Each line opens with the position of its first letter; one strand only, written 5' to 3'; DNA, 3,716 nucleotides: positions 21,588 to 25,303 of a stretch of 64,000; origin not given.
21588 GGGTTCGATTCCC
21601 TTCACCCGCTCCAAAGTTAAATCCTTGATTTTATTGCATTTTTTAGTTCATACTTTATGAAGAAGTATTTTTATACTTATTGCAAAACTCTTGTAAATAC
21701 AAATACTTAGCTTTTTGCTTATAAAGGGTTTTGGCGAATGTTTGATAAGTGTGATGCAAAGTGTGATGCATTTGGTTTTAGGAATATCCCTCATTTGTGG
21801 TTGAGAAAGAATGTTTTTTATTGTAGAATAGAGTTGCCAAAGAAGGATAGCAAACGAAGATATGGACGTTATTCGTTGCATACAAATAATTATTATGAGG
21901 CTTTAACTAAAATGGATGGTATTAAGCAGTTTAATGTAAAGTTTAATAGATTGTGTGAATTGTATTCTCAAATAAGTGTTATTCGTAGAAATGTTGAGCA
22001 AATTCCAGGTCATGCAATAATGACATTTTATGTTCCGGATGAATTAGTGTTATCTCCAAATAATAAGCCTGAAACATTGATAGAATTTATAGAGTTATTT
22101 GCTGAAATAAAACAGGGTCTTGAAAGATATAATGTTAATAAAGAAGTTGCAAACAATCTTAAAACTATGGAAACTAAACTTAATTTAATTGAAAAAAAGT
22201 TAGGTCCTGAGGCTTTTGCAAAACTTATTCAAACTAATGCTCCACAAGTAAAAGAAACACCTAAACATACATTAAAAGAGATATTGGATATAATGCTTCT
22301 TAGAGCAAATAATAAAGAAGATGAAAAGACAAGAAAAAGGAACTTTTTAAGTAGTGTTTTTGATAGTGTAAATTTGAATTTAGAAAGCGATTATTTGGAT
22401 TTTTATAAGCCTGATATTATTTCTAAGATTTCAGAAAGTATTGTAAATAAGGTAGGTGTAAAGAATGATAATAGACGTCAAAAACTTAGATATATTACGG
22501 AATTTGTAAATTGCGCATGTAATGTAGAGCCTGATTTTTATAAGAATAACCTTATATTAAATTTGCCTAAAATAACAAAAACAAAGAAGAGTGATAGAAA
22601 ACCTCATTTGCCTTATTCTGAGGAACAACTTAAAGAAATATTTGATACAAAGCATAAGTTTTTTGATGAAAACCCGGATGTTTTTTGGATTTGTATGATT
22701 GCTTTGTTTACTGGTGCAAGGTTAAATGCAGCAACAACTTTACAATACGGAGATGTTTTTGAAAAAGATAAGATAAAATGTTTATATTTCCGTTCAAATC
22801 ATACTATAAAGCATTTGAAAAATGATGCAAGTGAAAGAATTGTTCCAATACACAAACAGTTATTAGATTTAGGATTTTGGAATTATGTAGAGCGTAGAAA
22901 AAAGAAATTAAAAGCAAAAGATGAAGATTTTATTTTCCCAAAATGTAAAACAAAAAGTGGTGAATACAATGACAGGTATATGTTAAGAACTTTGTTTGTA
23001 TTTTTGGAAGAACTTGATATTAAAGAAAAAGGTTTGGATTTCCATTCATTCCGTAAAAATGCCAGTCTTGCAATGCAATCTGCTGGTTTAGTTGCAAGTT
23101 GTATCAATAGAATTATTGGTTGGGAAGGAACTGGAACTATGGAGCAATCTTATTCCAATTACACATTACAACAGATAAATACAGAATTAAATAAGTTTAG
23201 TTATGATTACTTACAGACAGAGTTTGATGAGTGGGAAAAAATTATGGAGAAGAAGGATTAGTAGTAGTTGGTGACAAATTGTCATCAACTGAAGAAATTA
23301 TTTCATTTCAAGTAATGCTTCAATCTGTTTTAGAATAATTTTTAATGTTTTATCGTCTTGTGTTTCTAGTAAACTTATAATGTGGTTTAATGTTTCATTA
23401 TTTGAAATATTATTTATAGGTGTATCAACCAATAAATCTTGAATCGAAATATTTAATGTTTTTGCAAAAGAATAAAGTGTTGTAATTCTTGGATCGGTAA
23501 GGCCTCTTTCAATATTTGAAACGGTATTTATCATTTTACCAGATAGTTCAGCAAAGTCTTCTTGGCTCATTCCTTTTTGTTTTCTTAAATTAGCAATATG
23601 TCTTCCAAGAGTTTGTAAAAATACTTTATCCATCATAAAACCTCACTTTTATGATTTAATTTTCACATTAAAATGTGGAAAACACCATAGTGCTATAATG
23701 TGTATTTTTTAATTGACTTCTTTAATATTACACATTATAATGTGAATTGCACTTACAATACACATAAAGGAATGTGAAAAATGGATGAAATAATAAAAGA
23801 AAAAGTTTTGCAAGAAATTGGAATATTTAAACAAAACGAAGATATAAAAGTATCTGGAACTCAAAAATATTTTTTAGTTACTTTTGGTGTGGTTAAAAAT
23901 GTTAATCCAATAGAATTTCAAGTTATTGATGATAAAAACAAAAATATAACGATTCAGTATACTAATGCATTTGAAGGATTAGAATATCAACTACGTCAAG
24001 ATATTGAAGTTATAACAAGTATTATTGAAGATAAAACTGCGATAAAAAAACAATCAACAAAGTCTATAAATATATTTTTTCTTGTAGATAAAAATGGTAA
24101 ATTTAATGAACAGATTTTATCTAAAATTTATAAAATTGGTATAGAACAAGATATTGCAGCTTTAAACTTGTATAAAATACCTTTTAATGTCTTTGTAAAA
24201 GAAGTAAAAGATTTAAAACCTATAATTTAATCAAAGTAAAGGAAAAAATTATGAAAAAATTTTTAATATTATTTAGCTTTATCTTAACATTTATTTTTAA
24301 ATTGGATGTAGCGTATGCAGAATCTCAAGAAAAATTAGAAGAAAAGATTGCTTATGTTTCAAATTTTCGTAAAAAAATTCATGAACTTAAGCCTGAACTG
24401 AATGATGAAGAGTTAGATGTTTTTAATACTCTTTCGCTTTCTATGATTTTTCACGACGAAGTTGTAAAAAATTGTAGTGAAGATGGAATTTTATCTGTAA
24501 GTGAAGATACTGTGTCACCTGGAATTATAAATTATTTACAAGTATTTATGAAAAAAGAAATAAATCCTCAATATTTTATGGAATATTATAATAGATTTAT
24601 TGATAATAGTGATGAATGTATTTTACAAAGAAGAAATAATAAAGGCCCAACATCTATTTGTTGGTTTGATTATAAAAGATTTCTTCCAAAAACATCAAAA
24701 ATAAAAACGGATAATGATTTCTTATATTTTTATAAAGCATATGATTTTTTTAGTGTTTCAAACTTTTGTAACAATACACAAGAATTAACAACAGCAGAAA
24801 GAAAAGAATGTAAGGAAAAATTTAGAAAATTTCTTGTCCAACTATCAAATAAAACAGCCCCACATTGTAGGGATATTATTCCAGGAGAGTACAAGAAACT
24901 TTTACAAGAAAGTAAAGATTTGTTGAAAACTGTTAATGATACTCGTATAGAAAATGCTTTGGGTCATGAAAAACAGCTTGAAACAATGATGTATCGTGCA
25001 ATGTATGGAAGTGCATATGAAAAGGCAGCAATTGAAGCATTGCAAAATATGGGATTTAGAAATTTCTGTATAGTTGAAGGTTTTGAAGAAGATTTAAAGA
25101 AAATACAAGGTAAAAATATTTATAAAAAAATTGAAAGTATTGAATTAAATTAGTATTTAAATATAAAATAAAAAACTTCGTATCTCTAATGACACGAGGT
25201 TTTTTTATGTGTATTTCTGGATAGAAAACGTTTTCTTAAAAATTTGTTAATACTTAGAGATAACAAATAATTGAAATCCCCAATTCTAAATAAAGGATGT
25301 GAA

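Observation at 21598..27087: Compact 5.5-kb integrative element in tRNA-Gly(UCC) combining a tyrosine integrase, a CI-like switch and an HUH Rep-like protein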

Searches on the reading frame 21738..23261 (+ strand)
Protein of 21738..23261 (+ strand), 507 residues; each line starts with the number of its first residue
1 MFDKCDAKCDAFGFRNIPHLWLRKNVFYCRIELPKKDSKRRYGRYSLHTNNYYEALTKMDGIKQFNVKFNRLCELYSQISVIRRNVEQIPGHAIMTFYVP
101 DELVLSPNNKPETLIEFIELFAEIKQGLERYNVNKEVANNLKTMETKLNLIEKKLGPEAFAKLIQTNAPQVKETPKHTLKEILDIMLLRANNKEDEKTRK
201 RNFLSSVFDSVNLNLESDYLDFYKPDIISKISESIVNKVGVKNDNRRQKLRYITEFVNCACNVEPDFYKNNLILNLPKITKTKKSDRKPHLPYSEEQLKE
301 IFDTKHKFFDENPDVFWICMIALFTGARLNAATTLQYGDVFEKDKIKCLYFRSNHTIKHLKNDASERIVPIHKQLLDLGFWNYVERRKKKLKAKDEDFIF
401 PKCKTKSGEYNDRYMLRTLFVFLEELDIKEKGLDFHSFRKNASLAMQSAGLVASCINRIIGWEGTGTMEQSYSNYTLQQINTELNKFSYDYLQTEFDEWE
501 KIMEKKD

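Call 7: search_protein_families(library=pfam, proteins=[window:21738-23261:+], max_evalue=1)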
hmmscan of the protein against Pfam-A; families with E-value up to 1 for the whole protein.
window:21738-23261:+ (507 aa): 3 families
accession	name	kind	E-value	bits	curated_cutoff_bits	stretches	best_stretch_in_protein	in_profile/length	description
PF00589.27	Phage_integrase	-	1.4e-09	38.5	27.1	1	295-474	5-167/172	Phage integrase family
PF20172.3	DUF6538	-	0.00098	19.2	27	1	19-58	1-43/60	Domain of unknown function (DUF6538)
PF13093.11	FTA4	-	0.008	16.5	24.8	1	190-289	30-120/199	Kinetochore complex Fta4 of Sim4 subunit, or CENP-50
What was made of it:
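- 21738..23261 (+): Tyrosine integrase, 507 aa. PF00589 at E = 1.4e-9, with a weak DUF6538 hit at the N-terminus (call 7).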

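Call 8: search_protein_families(library=phrogs, proteins=[window:21738-23261:+], max_evalue=1)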
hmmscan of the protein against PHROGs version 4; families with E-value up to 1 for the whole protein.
window:21738-23261:+ (507 aa): 3 families
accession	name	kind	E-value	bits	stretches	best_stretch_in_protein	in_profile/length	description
phrog_1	-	integration and excision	2e-19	71.3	1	157-487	146-447/611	integrase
phrog_216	-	integration and excision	2.2e-11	44.4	1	267-489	34-238/301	integrase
phrog_23386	-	unknown function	0.43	12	0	214-264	13-61/82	-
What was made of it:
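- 21738..23261 (+): PHROG 1 integrase at E = 2e-19 (call 8).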

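Call 58: search_protein_families(library=padloc, proteins=[window:21738-23261:+], max_evalue=0.1)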
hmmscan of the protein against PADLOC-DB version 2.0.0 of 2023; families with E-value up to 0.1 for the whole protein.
window:21738-23261:+ (507 aa): 0 families

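Call 59: search_protein_families(library=ncbifam, proteins=[window:21738-23261:+], max_evalue=0.1)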
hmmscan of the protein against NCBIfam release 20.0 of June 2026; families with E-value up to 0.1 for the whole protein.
window:21738-23261:+ (507 aa): 0 families

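Call 88: search_solved_structures(query=window:21738-23261:+, max_evalue=0.01, show_alignments=1)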
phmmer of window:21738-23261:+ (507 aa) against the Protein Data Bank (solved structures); distinct sequences matched with E-value up to 0.01: 0.

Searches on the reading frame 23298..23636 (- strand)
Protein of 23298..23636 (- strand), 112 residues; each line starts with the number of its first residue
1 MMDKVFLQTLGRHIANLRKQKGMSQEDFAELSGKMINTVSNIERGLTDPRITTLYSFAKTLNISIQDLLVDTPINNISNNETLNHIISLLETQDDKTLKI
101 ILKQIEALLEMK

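Call 7: search_protein_families(library=pfam, proteins=[window:23298-23636:-], max_evalue=1)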
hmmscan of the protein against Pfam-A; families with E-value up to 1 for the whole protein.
window:23298-23636:- (112 aa): 6 families
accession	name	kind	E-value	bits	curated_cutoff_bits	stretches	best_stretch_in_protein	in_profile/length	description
PF01381.28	HTH_3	-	5.1e-15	55.7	23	1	14-68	1-55/55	Helix-turn-helix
PF12844.13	HTH_19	-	1.6e-08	34.8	30.2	1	11-69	1-59/64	Helix-turn-helix domain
PF13560.12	HTH_31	-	2.1e-08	34.8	27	1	10-64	2-57/64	Helix-turn-helix domain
PF13443.12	HTH_26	-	2.3e-08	34.6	22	1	13-72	1-61/63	Cro/C1-type HTH DNA-binding domain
PF15731.11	MqsA_antitoxin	-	0.032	14.8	30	1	11-54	71-114/131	Antitoxin component of bacterial toxin-antitoxin system, MqsA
PF13744.12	HTH_37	-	0.036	14.3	27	1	10-58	19-68/80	Helix-turn-helix domain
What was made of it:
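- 23298..23636 (-): XRE-family repressor, 112 aa. It lies inside the variable cassette. HTH_3 at E = 5e-15 (call 7).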

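Call 8: search_protein_families(library=phrogs, proteins=[window:23298-23636:-], max_evalue=1)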
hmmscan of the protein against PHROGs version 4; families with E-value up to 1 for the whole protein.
window:23298-23636:- (112 aa): 39 families (the best 25 are shown)
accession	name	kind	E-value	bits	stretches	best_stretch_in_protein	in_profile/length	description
phrog_8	-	transcription regulation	1.1e-14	55.7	1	9-98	76-242/346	transcriptional regulator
phrog_5823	-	transcription regulation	1.5e-13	51.6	1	8-76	5-74/404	transcriptional regulator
phrog_4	-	transcription regulation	1.4e-11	45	1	6-91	133-205/400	transcriptional repressor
phrog_3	-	transcription regulation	2.7e-11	44.9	1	2-91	81-168/430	transcriptional repressor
phrog_1373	-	transcription regulation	8.1e-11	43.2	1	11-73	65-127/166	transcriptional regulator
phrog_2967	-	transcription regulation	1.6e-10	41.9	1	1-80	2-84/225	transcriptional regulator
phrog_2328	-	transcription regulation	6.9e-08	33.3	1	8-70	14-76/128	transcriptional repressor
phrog_2439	-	transcription regulation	1.8e-07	31.3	1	8-74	6-72/367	transcriptional regulator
phrog_2104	-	unknown function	1e-06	29.9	1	13-50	43-80/103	-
phrog_7241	-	transcription regulation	3.5e-06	28.1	1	14-69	66-121/122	transcriptional regulator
phrog_147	-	transcription regulation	6.6e-05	24.2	1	11-58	6-54/100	transcriptional regulator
phrog_7396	-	unknown function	0.00037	21.2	1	10-68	16-77/227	-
phrog_2339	-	DNA, RNA and nucleotide metabolism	0.00098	20.1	1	8-64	24-81/98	HTH DNA binding protein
phrog_34341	-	transcription regulation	0.0019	19.5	1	13-46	75-108/122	transcriptional regulator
phrog_5301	-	transcription regulation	0.0028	18.8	1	8-72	8-72/132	transcriptional repressor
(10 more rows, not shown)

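Call 58: search_protein_families(library=padloc, proteins=[window:23298-23636:-], max_evalue=0.1)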
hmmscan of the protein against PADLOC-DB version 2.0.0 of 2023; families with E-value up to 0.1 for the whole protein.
window:23298-23636:- (112 aa): 22 families
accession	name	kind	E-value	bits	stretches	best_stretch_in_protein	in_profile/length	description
PDLC02926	HTH_VI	-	1.6e-11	42.3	1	10-70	2-62/92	-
PDLC04142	capH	-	2.7e-08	32.8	1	8-82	5-74/103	capH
PDLC03665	Control_protein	-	1.8e-06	26.1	1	10-74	9-74/77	control protein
PDLC03671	Control_protein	-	2.6e-06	25.6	1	12-75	17-80/84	control protein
PDLC04775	PDC-M69A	-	3.5e-06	25.5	1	4-111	3-107/113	-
PDLC03664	Control_protein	-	4.4e-06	25.1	1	9-68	13-72/74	control protein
PDLC03954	RmrA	-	4.8e-06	23.7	1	9-79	10-80/380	-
PDLC03951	RmrA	-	8.6e-06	23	1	13-78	12-75/400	-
PDLC04762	PDC-M64C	-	3e-05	22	1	13-68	31-86/97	-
PDLC03536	REase_II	-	0.00011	19.9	1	7-83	8-86/237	Type II restriction enzyme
PDLC03668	Control_protein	-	0.00024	19.6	1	5-64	4-63/79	control protein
PDLC03949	RmrA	-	0.00031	17.7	1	17-66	10-59/363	-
PDLC04760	PDC-M64C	-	0.00068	18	1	12-65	29-82/93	-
PDLC03947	RmrA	-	0.00095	16.1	1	10-71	12-73/383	-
PDLC03946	RmrA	-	0.0022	14.8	1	15-70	8-63/357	-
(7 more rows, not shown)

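Call 59: search_protein_families(library=ncbifam, proteins=[window:23298-23636:-], max_evalue=0.1)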
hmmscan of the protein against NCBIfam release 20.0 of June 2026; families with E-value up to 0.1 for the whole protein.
window:23298-23636:- (112 aa): 20 families
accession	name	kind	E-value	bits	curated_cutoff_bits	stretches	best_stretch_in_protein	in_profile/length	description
NF041951.1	phage_RstR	subfamily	7.9e-13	48.6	80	1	10-109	3-100/108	RstR family transcriptional repressor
NF006015.0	PRK08154.1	subfamily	1.1e-10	41.2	204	1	4-106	25-123/314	anaerobic benzoate catabolism transcriptional regulator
TIGR03070.1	couple_hipB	subfamily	1.4e-09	37.8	71.65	1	9-64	2-57/58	type II toxin-antitoxin system Y4mF family antitoxin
NF047948.1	male_kill_WMK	equivalog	1.4e-09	37.8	300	1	8-110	161-260/300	WO male-killing family protein Wmk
NF007408.0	PRK09943.1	equivalog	7.3e-09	35.4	211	1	9-71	7-69/185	HTH-type transcriptional regulator PuuR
NF007257.0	PRK09706.1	subfamily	1e-06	28.6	101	1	8-76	4-72/135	transcriptional repressor DicA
TIGR00270.2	TIGR00270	equivalog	3.9e-06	26.8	110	1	11-87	77-156/159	multiprotein bridging factor aMBF1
NF046032.1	TransRegSlrRBacil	equivalog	1.8e-05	24.9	250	1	10-70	2-63/149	HTH-type transcriptional regulator SlrR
TIGR03830.1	CxxCG_CxxCG_HTH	subfamily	5.6e-05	22.9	61.8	1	10-49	66-105/127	type II TA system antitoxin MqsA family protein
NF010465.0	PRK13890.1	equivalog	0.00013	22.1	96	1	14-76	10-72/121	conjugal transfer protein TrbA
NF007271.0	PRK09726.1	equivalog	0.00092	19.2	79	1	10-65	13-68/88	type II toxin-antitoxin system antitoxin HipB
NF041454.1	FspA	equivalog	0.0037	17.7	120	1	25-68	91-133/138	flagellum-secreted nonflagellar protein FspA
NF041575.1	antitoxPezA_Strep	equivalog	0.0068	16.4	290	1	10-73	2-65/158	type II toxin-antitoxin system antitoxin PezA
NF047542.1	telomere_Tap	equivalog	0.0077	15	600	1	16-63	24-71/695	telomere-associated protein Tap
NF052239.1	antitox_spr1629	equivalog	0.014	14.5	335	1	10-73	3-66/377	spr1629 family repressor/antitoxin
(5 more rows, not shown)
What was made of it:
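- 23298..23636 (-): The best NCBIfam hit is the RstR family, below cutoff (48.6 against 80 bits, call 59).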

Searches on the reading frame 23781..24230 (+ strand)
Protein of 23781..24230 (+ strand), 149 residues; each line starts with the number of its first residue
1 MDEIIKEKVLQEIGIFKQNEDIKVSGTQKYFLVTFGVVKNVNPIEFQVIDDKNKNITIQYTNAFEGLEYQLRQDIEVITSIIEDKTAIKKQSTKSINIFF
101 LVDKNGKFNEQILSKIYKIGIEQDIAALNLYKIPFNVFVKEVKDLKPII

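Call 7: search_protein_families(library=pfam, proteins=[window:23781-24230:+], max_evalue=1)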
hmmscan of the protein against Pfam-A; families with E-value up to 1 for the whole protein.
window:23781-24230:+ (149 aa): 2 families
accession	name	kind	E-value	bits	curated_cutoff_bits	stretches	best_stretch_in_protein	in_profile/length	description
PF00413.30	Peptidase_M10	-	0.012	15.9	24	1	15-71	11-67/159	Matrixin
PF16107.10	DUF4825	-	0.044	14.2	22.7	1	27-61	64-99/99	Domain of unknown function (DUF4825)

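Call 8: search_protein_families(library=phrogs, proteins=[window:23781-24230:+], max_evalue=1)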
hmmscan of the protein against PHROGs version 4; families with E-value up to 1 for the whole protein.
window:23781-24230:+ (149 aa): 0 families

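Call 58: search_protein_families(library=padloc, proteins=[window:23781-24230:+], max_evalue=0.1)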
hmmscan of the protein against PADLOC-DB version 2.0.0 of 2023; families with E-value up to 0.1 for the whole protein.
window:23781-24230:+ (149 aa): 0 families

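Call 59: search_protein_families(library=ncbifam, proteins=[window:23781-24230:+], max_evalue=0.1)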
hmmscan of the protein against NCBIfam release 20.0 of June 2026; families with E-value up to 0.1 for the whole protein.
window:23781-24230:+ (149 aa): 0 families

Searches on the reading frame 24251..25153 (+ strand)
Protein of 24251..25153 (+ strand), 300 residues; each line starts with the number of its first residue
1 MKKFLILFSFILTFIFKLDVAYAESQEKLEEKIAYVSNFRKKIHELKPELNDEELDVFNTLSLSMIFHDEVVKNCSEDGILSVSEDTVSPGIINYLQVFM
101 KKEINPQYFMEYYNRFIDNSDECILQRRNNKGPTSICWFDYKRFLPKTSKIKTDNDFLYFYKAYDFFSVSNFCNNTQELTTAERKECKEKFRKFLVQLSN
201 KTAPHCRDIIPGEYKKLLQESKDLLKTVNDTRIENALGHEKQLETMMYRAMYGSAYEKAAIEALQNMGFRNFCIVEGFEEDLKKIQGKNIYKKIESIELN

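Call 7: search_protein_families(library=pfam, proteins=[window:24251-25153:+], max_evalue=1)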
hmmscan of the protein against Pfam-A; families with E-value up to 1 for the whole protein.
window:24251-25153:+ (300 aa): 3 families
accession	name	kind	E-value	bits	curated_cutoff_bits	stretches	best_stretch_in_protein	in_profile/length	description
PF16739.11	CARD_2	-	0.0082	16.6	28.2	1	92-135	8-52/93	Caspase recruitment domain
PF16064.11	DUF4806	-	0.041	14.6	25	1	20-80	9-67/90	Domain of unknown function (DUF4806)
PF16238.11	DUF4897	-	0.083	13.2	28.6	1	183-242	41-97/157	Domain of unknown function (DUF4897)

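Call 8: search_protein_families(library=phrogs, proteins=[window:24251-25153:+], max_evalue=1)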
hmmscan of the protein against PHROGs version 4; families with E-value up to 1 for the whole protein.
window:24251-25153:+ (300 aa): 1 family
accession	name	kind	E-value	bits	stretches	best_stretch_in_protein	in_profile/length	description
phrog_35398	-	unknown function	0.19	13.2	1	147-163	45-61/86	-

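Call 58: search_protein_families(library=padloc, proteins=[window:24251-25153:+], max_evalue=0.1)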
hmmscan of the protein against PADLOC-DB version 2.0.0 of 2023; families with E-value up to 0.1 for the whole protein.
window:24251-25153:+ (300 aa): 0 families

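Call 59: search_protein_families(library=ncbifam, proteins=[window:24251-25153:+], max_evalue=0.1)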
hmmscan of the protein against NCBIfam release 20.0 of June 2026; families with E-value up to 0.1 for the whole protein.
window:24251-25153:+ (300 aa): 1 family
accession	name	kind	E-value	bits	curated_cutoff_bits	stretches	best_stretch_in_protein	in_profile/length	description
TIGR03650.1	violacein_E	equivalog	0.021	14.8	177.05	0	19-64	61-106/184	violacein biosynthesis enzyme VioE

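Call 77: find_homologous_proteins(query=window:24251-25153:+, max_evalue=0.001)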
Query window:24251-25153:+ (300 aa): 8 proteins with E <= 0.001 among 895 candidates.
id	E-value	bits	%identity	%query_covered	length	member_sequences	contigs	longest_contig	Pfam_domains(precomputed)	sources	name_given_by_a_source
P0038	3.2e-194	661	99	100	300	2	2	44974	-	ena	-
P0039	7.7e-74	266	45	100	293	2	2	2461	-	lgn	-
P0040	1.3e-73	266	45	100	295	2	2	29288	-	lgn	-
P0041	2.9e-72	261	44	100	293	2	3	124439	-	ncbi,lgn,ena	-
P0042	1.3e-71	259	46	98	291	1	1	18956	-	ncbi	-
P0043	1.1e-64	236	51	67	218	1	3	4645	-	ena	-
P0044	1.4e-38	151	43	69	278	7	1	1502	-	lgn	-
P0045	8.6e-8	50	28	76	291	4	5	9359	-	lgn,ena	-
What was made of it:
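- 24251..25153 (+): p300, 300 aa. Judged from the sequence, it has an N-terminal signal peptide and several cysteines, so it is probably secreted. It recurs as an accessory gene of the family. Only 8 database relatives, all unnamed (call 77).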

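Call 78: find_encoding_contigs(protein=P0038, flank=10000, max_places=4)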
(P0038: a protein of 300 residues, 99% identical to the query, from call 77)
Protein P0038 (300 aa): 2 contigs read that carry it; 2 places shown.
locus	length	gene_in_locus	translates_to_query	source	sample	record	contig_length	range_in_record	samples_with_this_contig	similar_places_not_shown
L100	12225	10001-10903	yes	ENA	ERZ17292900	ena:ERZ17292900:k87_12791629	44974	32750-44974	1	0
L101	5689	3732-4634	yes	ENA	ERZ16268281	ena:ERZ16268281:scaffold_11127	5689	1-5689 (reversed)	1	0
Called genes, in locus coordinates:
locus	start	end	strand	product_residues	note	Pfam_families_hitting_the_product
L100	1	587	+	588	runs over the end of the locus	PF01336:tRNA_anti-codon, PF00152:tRNA-synt_2, PF02938:GAD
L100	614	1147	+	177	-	-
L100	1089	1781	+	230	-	PF20582:UPF0758_N, PF04002:RadC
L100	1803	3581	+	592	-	PF00753:Lactamase_B, PF12706:Lactamase_B_2, PF22505:RNase_J_b_CASP, PF07521:RMMBL (weak), PF17770:RNase_J_C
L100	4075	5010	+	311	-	-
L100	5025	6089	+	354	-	-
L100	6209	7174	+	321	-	-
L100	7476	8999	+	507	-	PF00589:Phage_integrase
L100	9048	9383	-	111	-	PF12844:HTH_19, PF13560:HTH_31, PF01381:HTH_3, PF13443:HTH_26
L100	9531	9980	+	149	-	-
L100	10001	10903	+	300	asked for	-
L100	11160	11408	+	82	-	-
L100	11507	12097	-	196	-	-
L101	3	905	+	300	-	?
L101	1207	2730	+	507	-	PF00589:Phage_integrase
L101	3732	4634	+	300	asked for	-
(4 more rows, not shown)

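Call 79: find_encoding_contigs(protein=P0041, flank=8000, max_places=4)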
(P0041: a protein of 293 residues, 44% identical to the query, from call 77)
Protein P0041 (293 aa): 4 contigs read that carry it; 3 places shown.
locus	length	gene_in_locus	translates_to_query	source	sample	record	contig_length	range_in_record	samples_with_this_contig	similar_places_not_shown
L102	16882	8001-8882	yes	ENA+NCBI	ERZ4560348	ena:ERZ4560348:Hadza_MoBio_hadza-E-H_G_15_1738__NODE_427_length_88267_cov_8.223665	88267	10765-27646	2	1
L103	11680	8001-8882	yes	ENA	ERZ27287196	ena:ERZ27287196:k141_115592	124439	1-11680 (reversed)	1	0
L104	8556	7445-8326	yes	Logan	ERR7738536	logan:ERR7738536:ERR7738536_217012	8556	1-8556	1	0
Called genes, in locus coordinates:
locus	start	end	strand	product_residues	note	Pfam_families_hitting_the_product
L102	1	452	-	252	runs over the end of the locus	PF00106:adh_short, PF08659:KR, PF13561:adh_short_C2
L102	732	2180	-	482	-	PF00239:Resolvase, PF07508:Recombinase, PF13408:Zn_ribbon_recom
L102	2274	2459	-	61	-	-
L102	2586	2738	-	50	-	-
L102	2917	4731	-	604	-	PF02463:SMC_N, PF11398:DUF2813, PF13175:AAA_15, PF13304:AAA_21, PF13175:AAA_15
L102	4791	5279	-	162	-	-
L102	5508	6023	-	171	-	PF05869:Dam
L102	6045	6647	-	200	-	PF00239:Resolvase, PF13936:HTH_38 (faint), PF02796:HTH_7 (faint)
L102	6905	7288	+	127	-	-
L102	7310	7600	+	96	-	-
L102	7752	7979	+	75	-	-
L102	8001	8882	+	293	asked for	-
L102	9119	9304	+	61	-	-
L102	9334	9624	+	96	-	-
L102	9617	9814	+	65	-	-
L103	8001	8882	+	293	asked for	-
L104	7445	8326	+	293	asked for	-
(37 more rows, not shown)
